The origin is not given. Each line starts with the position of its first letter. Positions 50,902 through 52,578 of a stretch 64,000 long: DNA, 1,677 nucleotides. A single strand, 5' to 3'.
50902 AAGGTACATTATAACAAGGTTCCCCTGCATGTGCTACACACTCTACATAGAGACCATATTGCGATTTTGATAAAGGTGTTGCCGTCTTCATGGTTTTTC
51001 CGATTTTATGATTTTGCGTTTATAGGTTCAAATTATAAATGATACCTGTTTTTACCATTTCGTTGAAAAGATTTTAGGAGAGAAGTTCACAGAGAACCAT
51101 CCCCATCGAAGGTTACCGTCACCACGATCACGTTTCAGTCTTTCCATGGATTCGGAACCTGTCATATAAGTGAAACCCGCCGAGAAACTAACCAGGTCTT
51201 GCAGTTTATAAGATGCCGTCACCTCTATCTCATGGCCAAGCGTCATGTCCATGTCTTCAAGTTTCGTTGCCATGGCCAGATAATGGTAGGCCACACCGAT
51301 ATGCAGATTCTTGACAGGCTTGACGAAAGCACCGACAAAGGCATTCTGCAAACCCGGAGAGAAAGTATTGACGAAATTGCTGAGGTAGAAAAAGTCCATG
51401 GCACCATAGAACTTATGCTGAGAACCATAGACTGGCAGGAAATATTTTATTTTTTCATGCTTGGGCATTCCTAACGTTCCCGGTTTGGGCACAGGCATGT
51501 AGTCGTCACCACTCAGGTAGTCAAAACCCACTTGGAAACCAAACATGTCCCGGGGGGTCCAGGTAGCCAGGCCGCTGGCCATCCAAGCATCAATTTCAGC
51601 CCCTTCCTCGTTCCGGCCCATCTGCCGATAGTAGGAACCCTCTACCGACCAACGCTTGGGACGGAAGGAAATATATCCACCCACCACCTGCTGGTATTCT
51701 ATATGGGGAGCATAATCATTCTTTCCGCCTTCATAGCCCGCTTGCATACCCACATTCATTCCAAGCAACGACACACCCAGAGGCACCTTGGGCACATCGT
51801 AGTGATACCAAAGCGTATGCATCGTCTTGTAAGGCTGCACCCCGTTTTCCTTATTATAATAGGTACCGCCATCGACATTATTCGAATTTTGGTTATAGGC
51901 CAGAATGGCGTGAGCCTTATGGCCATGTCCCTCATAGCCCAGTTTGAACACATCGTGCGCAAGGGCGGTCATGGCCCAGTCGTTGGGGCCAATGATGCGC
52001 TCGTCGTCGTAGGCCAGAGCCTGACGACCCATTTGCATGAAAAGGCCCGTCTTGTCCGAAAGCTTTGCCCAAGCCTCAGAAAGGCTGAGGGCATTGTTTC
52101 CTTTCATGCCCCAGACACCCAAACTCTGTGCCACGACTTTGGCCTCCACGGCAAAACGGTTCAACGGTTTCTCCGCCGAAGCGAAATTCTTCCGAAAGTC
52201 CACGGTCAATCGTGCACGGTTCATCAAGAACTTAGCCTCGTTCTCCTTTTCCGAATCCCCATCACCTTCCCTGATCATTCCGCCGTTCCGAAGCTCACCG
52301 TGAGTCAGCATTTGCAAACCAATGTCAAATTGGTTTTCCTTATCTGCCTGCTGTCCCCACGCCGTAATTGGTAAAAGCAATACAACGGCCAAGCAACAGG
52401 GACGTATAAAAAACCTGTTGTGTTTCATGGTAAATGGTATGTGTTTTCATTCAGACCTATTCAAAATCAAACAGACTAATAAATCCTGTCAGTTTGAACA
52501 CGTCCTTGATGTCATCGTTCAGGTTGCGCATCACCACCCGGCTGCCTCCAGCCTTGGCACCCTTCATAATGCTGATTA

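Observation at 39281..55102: Partner-switching sensor, AlgE-type outer-membrane barrel and two reductase-terminated NRPS genes form one tight co-directional block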

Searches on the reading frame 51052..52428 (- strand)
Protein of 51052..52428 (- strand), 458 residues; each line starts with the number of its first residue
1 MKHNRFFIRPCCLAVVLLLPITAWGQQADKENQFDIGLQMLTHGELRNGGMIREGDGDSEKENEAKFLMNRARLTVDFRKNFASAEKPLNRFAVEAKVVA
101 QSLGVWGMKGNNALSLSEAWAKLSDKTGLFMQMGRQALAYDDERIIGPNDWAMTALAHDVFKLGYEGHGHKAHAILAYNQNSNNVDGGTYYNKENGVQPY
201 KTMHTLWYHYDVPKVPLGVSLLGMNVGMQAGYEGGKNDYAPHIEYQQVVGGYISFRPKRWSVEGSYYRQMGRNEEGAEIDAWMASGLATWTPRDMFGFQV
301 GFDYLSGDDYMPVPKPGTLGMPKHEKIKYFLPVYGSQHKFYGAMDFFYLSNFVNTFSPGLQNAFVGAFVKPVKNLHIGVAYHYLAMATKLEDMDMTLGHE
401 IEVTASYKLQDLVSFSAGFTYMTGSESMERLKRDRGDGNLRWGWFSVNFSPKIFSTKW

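Call 3: search_protein_families(library=pfam, proteins=[window:51052-52428:-], max_evalue=0.01)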
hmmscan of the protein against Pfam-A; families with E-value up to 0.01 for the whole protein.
window:51052-52428:- (458 aa): 1 family
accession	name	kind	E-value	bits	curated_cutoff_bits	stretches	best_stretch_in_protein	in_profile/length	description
PF13372.12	Alginate_exp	-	1.5e-08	34.3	25.2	1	112-382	74-320/395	Alginate export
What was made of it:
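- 51052..52428 (-): Outer-membrane beta-barrel, 458 aa, with a signal peptide (cleavage probably before Gln26) and a C-terminal Trp. Pfam Alginate_exp (call 3).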

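Call 4: search_protein_families(library=ncbifam, proteins=[window:51052-52428:-], max_evalue=0.01)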
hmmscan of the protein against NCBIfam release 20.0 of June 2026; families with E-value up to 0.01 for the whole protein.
window:51052-52428:- (458 aa): 0 families

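Call 9: find_homologous_proteins(query=window:51052-52428:-)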
Query window:51052-52428:- (458 aa): 2148 proteins with E <= 0.001 among 4446 candidates; the best 120 are listed.
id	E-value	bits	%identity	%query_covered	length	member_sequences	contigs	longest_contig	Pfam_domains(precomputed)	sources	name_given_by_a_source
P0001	0.0e+0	1044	100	97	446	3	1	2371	PF13372.13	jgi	jgi:hypothetical protein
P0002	1.3e-215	735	68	100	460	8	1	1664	PF13372.13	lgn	-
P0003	1.9e-209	715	66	100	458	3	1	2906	PF13372.13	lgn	-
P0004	1.1e-187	643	62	98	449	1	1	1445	PF13372.13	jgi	jgi:hypothetical protein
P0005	4.4e-187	641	62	98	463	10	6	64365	PF13372.13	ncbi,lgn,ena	-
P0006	5.9e-177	608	58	100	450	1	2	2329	PF13372.13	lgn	-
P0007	6.2e-174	598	58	98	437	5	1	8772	PF13372.13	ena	-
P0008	2.1e-169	583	57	100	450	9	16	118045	PF13372.13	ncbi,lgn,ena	-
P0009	1.9e-166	573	54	99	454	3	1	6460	PF13372.13,PF01389.24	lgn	-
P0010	1.1e-165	571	56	95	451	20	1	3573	PF13372.13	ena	-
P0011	2.2e-165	570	56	100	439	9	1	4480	PF13372.13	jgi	jgi:hypothetical protein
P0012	6.7e-165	568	56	98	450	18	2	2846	PF13372.13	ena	-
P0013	6.8e-165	568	55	100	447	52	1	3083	PF13372.13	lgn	-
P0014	7.2e-165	568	57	100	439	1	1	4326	PF13372.13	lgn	-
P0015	2.4e-163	563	55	100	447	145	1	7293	PF13372.13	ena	-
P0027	2.7e-159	550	54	99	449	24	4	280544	PF13372.13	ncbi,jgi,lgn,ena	-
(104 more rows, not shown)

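Call 10: find_encoding_contigs(protein=P0005, flank=10000, max_places=3)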
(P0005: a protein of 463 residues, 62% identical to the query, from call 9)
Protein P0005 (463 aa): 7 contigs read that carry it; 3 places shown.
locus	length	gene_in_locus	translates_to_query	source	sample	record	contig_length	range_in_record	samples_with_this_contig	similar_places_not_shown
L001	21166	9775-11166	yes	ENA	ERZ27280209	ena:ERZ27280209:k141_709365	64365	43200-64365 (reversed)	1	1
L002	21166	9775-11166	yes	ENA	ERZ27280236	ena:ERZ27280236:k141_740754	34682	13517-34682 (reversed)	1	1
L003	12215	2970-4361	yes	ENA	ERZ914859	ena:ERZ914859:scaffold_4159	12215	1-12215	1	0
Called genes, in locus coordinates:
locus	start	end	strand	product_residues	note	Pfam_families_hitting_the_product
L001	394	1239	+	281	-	-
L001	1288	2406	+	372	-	PF00512:HisKA (faint), PF02518:HATPase_c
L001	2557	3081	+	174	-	PF02620:YceD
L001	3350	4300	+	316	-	PF00108:Thiolase_N, PF08392:FAE1_CUT1_RppA (weak), PF08545:ACP_syn_III, PF08541:ACP_syn_III_C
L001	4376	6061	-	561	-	PF08757:CotH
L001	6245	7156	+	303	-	PF00009:GTP_EFTU, PF00350:Dynamin_N (faint), PF01926:MMR_HSR1, PF02421:FeoB_N, PF03193:RsgA_GTPase (faint), PF07650:KH_2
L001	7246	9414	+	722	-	PF22673:MCP-like_PDC_1, PF02743:dCache_1 (weak), PF07228:SpoIIE, PF13581:HATPase_c_2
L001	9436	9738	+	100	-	PF01740:STAS, PF13466:STAS_2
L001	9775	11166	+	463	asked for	PF13372:Alginate_exp (faint)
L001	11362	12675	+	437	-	PF00009:GTP_EFTU, PF01926:MMR_HSR1, PF02421:FeoB_N, PF04548:AIG1 (weak), PF01926:MMR_HSR1, PF02421:FeoB_N, PF00009:GTP_EFTU, PF14714:KH_dom-like, +7 more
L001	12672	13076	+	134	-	-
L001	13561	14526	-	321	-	PF00892:EamA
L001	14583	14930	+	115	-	PF23025:YbjQ_2 (weak), PF01906:YbjQ_1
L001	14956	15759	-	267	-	PF00005:ABC_tran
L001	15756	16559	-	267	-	PF02405:MlaE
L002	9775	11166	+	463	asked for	PF13372:Alginate_exp (faint)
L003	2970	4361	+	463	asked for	PF13372:Alginate_exp (faint)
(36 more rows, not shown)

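Call 11: find_encoding_contigs(protein=P0008, flank=10000, max_places=3)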
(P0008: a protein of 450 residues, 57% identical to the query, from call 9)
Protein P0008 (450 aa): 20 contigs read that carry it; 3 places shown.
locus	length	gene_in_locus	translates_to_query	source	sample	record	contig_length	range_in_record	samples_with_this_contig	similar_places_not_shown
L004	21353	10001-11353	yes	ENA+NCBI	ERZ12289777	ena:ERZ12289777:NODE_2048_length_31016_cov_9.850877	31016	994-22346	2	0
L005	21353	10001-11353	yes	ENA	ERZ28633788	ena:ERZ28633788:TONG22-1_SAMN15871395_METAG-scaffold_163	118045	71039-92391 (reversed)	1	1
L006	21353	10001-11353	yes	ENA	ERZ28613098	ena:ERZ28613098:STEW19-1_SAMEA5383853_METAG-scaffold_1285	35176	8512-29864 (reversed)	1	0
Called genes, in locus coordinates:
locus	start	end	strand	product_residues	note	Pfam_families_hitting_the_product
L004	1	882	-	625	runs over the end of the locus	?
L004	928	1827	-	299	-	PF00749:tRNA-synt_1c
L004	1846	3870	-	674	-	PF05649:Peptidase_M13_N, PF01431:Peptidase_M13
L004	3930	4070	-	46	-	-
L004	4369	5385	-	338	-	PF02558:ApbA (weak), PF02317:Octopine_DH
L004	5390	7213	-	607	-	PF00483:NTP_transferase, PF12804:NTP_transf_3, PF00155:Aminotran_1_2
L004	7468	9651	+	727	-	PF02743:dCache_1, PF22673:MCP-like_PDC_1, PF07228:SpoIIE, PF13581:HATPase_c_2, PF02518:HATPase_c (weak)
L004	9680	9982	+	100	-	PF01740:STAS, PF13466:STAS_2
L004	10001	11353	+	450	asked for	PF13372:Alginate_exp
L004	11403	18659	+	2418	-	PF00668:Condensation, PF00501:AMP-binding, PF00668:Condensation, PF00501:AMP-binding, PF00550:PP-binding, PF01073:3Beta_HSD (weak), PF01370:Epimerase, PF07993:NAD_binding_4, +2 more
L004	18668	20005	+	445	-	PF01554:MatE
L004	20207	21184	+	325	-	PF01066:CDP-OH_P_transf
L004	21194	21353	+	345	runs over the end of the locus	PF03706:LPG_synthase_TM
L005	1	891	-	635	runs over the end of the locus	PF00150:Cellulase, PF00404:Dockerin_1 (weak)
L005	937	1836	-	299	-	PF00749:tRNA-synt_1c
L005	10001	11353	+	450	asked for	PF13372:Alginate_exp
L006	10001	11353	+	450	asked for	PF13372:Alginate_exp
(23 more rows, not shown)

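Call 12: find_encoding_contigs(protein=P0027, flank=10000, max_places=3)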
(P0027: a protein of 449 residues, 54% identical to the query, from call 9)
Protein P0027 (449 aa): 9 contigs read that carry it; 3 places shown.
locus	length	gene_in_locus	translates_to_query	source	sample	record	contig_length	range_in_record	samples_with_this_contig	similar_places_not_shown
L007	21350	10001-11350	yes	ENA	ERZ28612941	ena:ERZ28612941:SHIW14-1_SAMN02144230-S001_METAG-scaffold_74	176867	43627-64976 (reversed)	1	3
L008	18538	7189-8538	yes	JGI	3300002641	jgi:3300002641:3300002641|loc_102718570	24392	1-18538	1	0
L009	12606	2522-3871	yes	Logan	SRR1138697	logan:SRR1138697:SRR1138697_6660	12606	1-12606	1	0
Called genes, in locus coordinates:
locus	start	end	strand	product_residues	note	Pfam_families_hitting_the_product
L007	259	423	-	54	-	-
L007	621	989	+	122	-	PF05973:Gp49 (weak)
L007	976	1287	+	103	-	PF12844:HTH_19 (faint), PF13744:HTH_37 (weak), PF13560:HTH_31, PF01381:HTH_3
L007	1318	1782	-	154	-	PF03449:GreA_GreB_N, PF01272:GreA_GreB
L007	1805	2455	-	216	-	-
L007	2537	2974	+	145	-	PF00717:Peptidase_S24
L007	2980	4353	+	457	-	PF00817:IMS, PF11799:IMS_C, PF13438:DUF4113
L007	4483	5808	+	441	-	PF14583:Pectate_lyase22 (weak)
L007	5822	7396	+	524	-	PF12708:Pect-lyase_RHGA_epim, PF00295:Glyco_hydro_28, PF05048:NosD (faint), PF13229:Beta_helix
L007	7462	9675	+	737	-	PF22673:MCP-like_PDC_1, PF02743:dCache_1 (weak), PF07228:SpoIIE, PF13581:HATPase_c_2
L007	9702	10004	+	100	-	PF01740:STAS, PF13466:STAS_2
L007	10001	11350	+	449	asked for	PF13372:Alginate_exp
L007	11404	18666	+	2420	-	PF00668:Condensation, PF00501:AMP-binding, PF00668:Condensation, PF00501:AMP-binding, PF00550:PP-binding, PF01073:3Beta_HSD, PF01370:Epimerase, PF07993:NAD_binding_4, +2 more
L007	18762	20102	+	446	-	PF01554:MatE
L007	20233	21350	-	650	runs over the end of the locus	PF14322:SusD-like_3, PF07980:SusD_RagB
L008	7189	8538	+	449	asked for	PF13372:Alginate_exp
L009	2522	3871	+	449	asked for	PF13372:Alginate_exp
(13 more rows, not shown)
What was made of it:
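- The flanking genes differ between loci (calls 10-12).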

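Call 15: find_related_loci(query=A1, collection=genome_contigs, flank=10000)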
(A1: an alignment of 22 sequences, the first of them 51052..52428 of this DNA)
Query A1 (458 aa) in genome_contigs; peptide patterns used: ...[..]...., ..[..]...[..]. (x = any residue, [..] = any of these).
421 stretches matched a pattern; 401 encode a relative of the query (tblastn E <= 1e-3); the best 80 are kept; 80 distinct loci.
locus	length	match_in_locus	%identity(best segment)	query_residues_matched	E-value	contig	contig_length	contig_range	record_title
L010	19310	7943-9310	62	8-458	0e+0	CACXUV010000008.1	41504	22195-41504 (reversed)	MAG: uncultured Prevotellaceae bacterium isolate RUG11619 genome assembly, contig: RUG11619_asm_8, whole genome shotgun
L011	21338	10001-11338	57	1-458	5e-171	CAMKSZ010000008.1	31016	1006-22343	MAG: uncultured Prevotellaceae bacterium isolate SRR12081297_bin.85_metaWRAP_v1.3_MAG genome assembly, contig: ERZ122897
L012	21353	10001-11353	53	1-458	4e-168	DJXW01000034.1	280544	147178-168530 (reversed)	MAG TPA_asm: Prevotella sp. UBA6994 UBA6994_contig_714, whole genome shotgun sequence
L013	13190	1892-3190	56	8-458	7e-168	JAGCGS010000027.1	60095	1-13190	MAG: Bacteroidaceae bacterium isolate RGIG9776 Yak_Omasum-5__c537191, whole genome shotgun sequence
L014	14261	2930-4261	53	1-458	2e-166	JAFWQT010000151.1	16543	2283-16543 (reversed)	MAG: Prevotella sp. isolate RGIG5985 Sheep_Omasum-2__c837970, whole genome shotgun sequence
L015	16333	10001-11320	55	8-458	3e-165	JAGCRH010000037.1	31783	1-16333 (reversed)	MAG: Prevotella sp. isolate RGIG10051 Yak_Rumen-1__c628700, whole genome shotgun sequence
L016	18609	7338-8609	57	12-458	8e-165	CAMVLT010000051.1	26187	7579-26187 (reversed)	MAG TPA_asm: uncultured Prevotellaceae bacterium isolate SRR8387717_bin.119_metaWRAP_v1.3_MAG genome assembly, contig: E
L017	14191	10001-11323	53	4-458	3e-164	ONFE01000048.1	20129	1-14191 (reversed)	uncultured Prevotellaceae bacterium isolate RUG249 genome assembly, contig: scaffold_1847, whole genome shotgun sequence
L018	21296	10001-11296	55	8-458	4e-164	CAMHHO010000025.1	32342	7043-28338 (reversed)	MAG: uncultured Prevotellaceae bacterium isolate SRR11784281_bin.70_metaWRAP_v1.3_MAG genome assembly, contig: ERZ122033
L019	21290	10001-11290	55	8-458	1e-163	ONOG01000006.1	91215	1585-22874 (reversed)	uncultured Prevotellaceae bacterium isolate RUG483 genome assembly, contig: scaffold_144, whole genome shotgun sequence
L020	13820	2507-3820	53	1-458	6e-164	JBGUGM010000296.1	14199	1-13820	MAG: Bacteroidaceae bacterium isolate ruminal_MAG_374 ruminal_MAG_374_contig_0296, whole genome shotgun sequence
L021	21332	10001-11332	52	1-458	4e-163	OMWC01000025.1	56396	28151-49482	uncultured Prevotellaceae bacterium isolate RUG030 genome assembly, contig: scaffold_498, whole genome shotgun sequence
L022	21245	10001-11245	54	26-458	3e-162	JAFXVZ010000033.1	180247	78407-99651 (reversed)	MAG: Bacteroidaceae bacterium isolate RGIG6796 Sheep_Rumen-3__c1034041, whole genome shotgun sequence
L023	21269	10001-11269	56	27-458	3e-162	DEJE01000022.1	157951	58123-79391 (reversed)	MAG TPA_asm: Prevotella sp. UBA2756 UBA2756_contig_752, whole genome shotgun sequence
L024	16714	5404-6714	53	12-458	1e-162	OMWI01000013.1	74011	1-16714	uncultured Prevotellaceae bacterium isolate RUG036 genome assembly, contig: scaffold_95, whole genome shotgun sequence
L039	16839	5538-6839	52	5-458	1e-156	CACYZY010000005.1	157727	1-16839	MAG: uncultured Bacteroidales bacterium isolate RUG12436 genome assembly, contig: RUG12436_asm_5, whole genome shotgun s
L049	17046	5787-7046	53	25-458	4e-154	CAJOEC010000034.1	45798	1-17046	uncultured Prevotella sp. isolate Red_deer_2_mag_11 genome assembly, contig: scaffold_458, whole genome shotgun sequence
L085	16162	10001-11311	50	11-458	7e-148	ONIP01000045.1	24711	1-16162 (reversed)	uncultured Bacteroidales bacterium isolate RUG348 genome assembly, contig: scaffold_2416, whole genome shotgun sequence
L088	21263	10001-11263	50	8-458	1e-147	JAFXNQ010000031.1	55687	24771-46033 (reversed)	MAG: Bacteroidales bacterium isolate RGIG6579 Sheep_Reticulum.Co__c1360666, whole genome shotgun sequence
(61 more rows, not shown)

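Call 46: predict_structure(alignment_id=A1)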
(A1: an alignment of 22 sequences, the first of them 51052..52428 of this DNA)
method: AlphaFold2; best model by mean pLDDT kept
length: 458 residues; sequences in the alignment: 22
mean_pLDDT: 71.4   pTM: 0.70
mean pLDDT of the five models: 71.4, 70.5, 69.7, 64.9, 52.0
residues with pLDDT >= 90: 74; 70-90: 201; 50-70: 95; < 50: 88
segments of 3 or more residues with pLDDT < 50: 1-3, 19-29, 51-61, 140-155, 180-190, 314-319, 333-347, 429-431
pLDDT, mean of each block of 10 residues (from residue 1): 50 56 42 85 73 46 68 87 59 85 64 73 87 75 36 54 88 80 43 51 85 90 82 73 83 92 90 80 89 94 79 47 67 47 48 63 91 92 72 67 89 85 61 56 81 82
secondary structure, 60 per line:
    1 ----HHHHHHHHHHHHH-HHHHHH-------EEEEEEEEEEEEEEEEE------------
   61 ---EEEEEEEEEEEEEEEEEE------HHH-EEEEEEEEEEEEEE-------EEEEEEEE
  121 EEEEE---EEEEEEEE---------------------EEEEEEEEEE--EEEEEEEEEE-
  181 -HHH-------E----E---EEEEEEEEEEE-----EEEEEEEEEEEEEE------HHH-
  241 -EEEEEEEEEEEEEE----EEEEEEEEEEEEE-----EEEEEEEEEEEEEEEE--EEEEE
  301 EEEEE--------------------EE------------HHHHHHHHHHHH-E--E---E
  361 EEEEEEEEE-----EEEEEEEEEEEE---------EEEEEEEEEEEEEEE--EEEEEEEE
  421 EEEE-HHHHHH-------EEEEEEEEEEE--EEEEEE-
elements in order: H5-17 H19-24 E32-48 E64-81 E92-105 E113-125 E129-136 E158-167 E170-179 E201-211 E217-230 E242-255 E260-272 E278-293 E296-305 H340-351 E360-369 E375-386 E396-410 E413-424 H426-431 E439-449 E452-457
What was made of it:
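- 51052..52428 (-): AlphaFold2 model with pLDDT 71 (call 46).
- On AlgE / Alginate_exp outer-membrane barrel: The model has pLDDT 71 and pTM 0.70 (call 46).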

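Call 48: fold_search(model_id=the predicted structure, library=pdb)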
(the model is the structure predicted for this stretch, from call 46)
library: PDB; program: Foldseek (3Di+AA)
matches with E <= 10: 858; with E <= 0.001: 340
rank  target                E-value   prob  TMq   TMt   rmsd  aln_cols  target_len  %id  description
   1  5d5d                  1.7e-14  1.00  0.59  0.67   7.7       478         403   11  In meso in situ serial X-ray crystallography structure of AlgE at 100 K (released 2016-01-13)
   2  8q2o                  5.0e-14  1.00  0.57  0.57   8.0       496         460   10  Structure of alginate transporter AlgE from P. aeruginosa PAO1 by using Se-MAG for the the lipid cubic phase crystalliza (released 2024-05-15)
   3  4afk                  5.0e-14  1.00  0.55  0.58   8.5       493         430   12  In meso structure of alginate transporter, AlgE, from Pseudomonas aeruginosa, PAO1 (released 2013-02-06)
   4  8pz4                  2.7e-13  1.00  0.58  0.57   8.1       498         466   10  Structure of alginate transporter, AlgE, solved at wavelength 2.755 A (released 2023-10-25)
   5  4b61_A                3.0e-13  1.00  0.56  0.60   8.1       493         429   11  In meso structure of alginate transporter, AlgE, from Pseudomoas aeruginosa, PAO1. Crystal form 3. (released 2013-07-17)
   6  8rqp                  3.1e-13  1.00  0.58  0.57   8.0       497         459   11  In meso structure of the alginate exporter, AlgE, from Pseudomonas aeruginosa in 7.10 monoacylglycerol (released 2024-04-03)
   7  3rbh_D                3.3e-13  1.00  0.58  0.65   7.2       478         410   11  Structure of alginate export protein AlgE from Pseudomonas aeruginosa (released 2011-07-27)
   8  3rbh_B                3.7e-13  1.00  0.60  0.64   7.1       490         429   11  Structure of alginate export protein AlgE from Pseudomonas aeruginosa (released 2011-07-27)
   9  5iyu                  3.7e-13  1.00  0.55  0.59   8.1       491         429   11  AlgE_CIM (released 2017-04-05)
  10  4azl_A                4.1e-13  1.00  0.56  0.61   7.6       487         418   11  In meso structure of alginate transporter, AlgE, from Pseudomoas aeruginosa, PAO1, crystal form 2. (released 2013-07-03)
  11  4azl_B                5.4e-13  1.00  0.55  0.59   7.8       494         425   11  In meso structure of alginate transporter, AlgE, from Pseudomoas aeruginosa, PAO1, crystal form 2. (released 2013-07-03)
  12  4b61_B                1.4e-12  1.00  0.57  0.60   7.1       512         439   11  In meso structure of alginate transporter, AlgE, from Pseudomoas aeruginosa, PAO1. Crystal form 3. (released 2013-07-17)
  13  4xnl                  2.1e-12  1.00  0.56  0.59   8.1       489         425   11  X-ray structure of AlgE2 (released 2015-06-03)
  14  4xnk                  2.6e-12  1.00  0.58  0.63   8.0       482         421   11  X-ray structure of AlgE1 (released 2015-06-03)
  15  7acg                  4.5e-12  1.00  0.57  0.57   8.2       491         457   10  In meso structure of the alginate exporter, AlgE, from Pseudomonas aeruginosa in 9.8 monoacylglycerol (released 2020-12-16)
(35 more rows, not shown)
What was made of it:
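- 51052..52428 (-): Foldseek top hits are AlgE (E 1.7e-14, TM 0.57-0.67), then the 18-strand OprD/Occ channels (call 48).
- Barrel fold: call 48. The fold matches the OprD/Occ uptake channels nearly as well as AlgE (call 48).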

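Call 49: search_solved_structures(query=A1, max_evalue=1)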
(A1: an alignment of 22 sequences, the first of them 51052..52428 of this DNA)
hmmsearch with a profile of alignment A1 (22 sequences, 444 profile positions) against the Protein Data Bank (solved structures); distinct sequences matched with E-value up to 1: 1.
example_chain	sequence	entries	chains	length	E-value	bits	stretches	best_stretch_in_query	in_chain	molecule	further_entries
8a06_E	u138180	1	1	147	0.92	11.6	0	392-439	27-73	Penton protein P12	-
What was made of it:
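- Tried and rejected: Sequence search of the barrel profile against the PDB: nothing (call 49).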
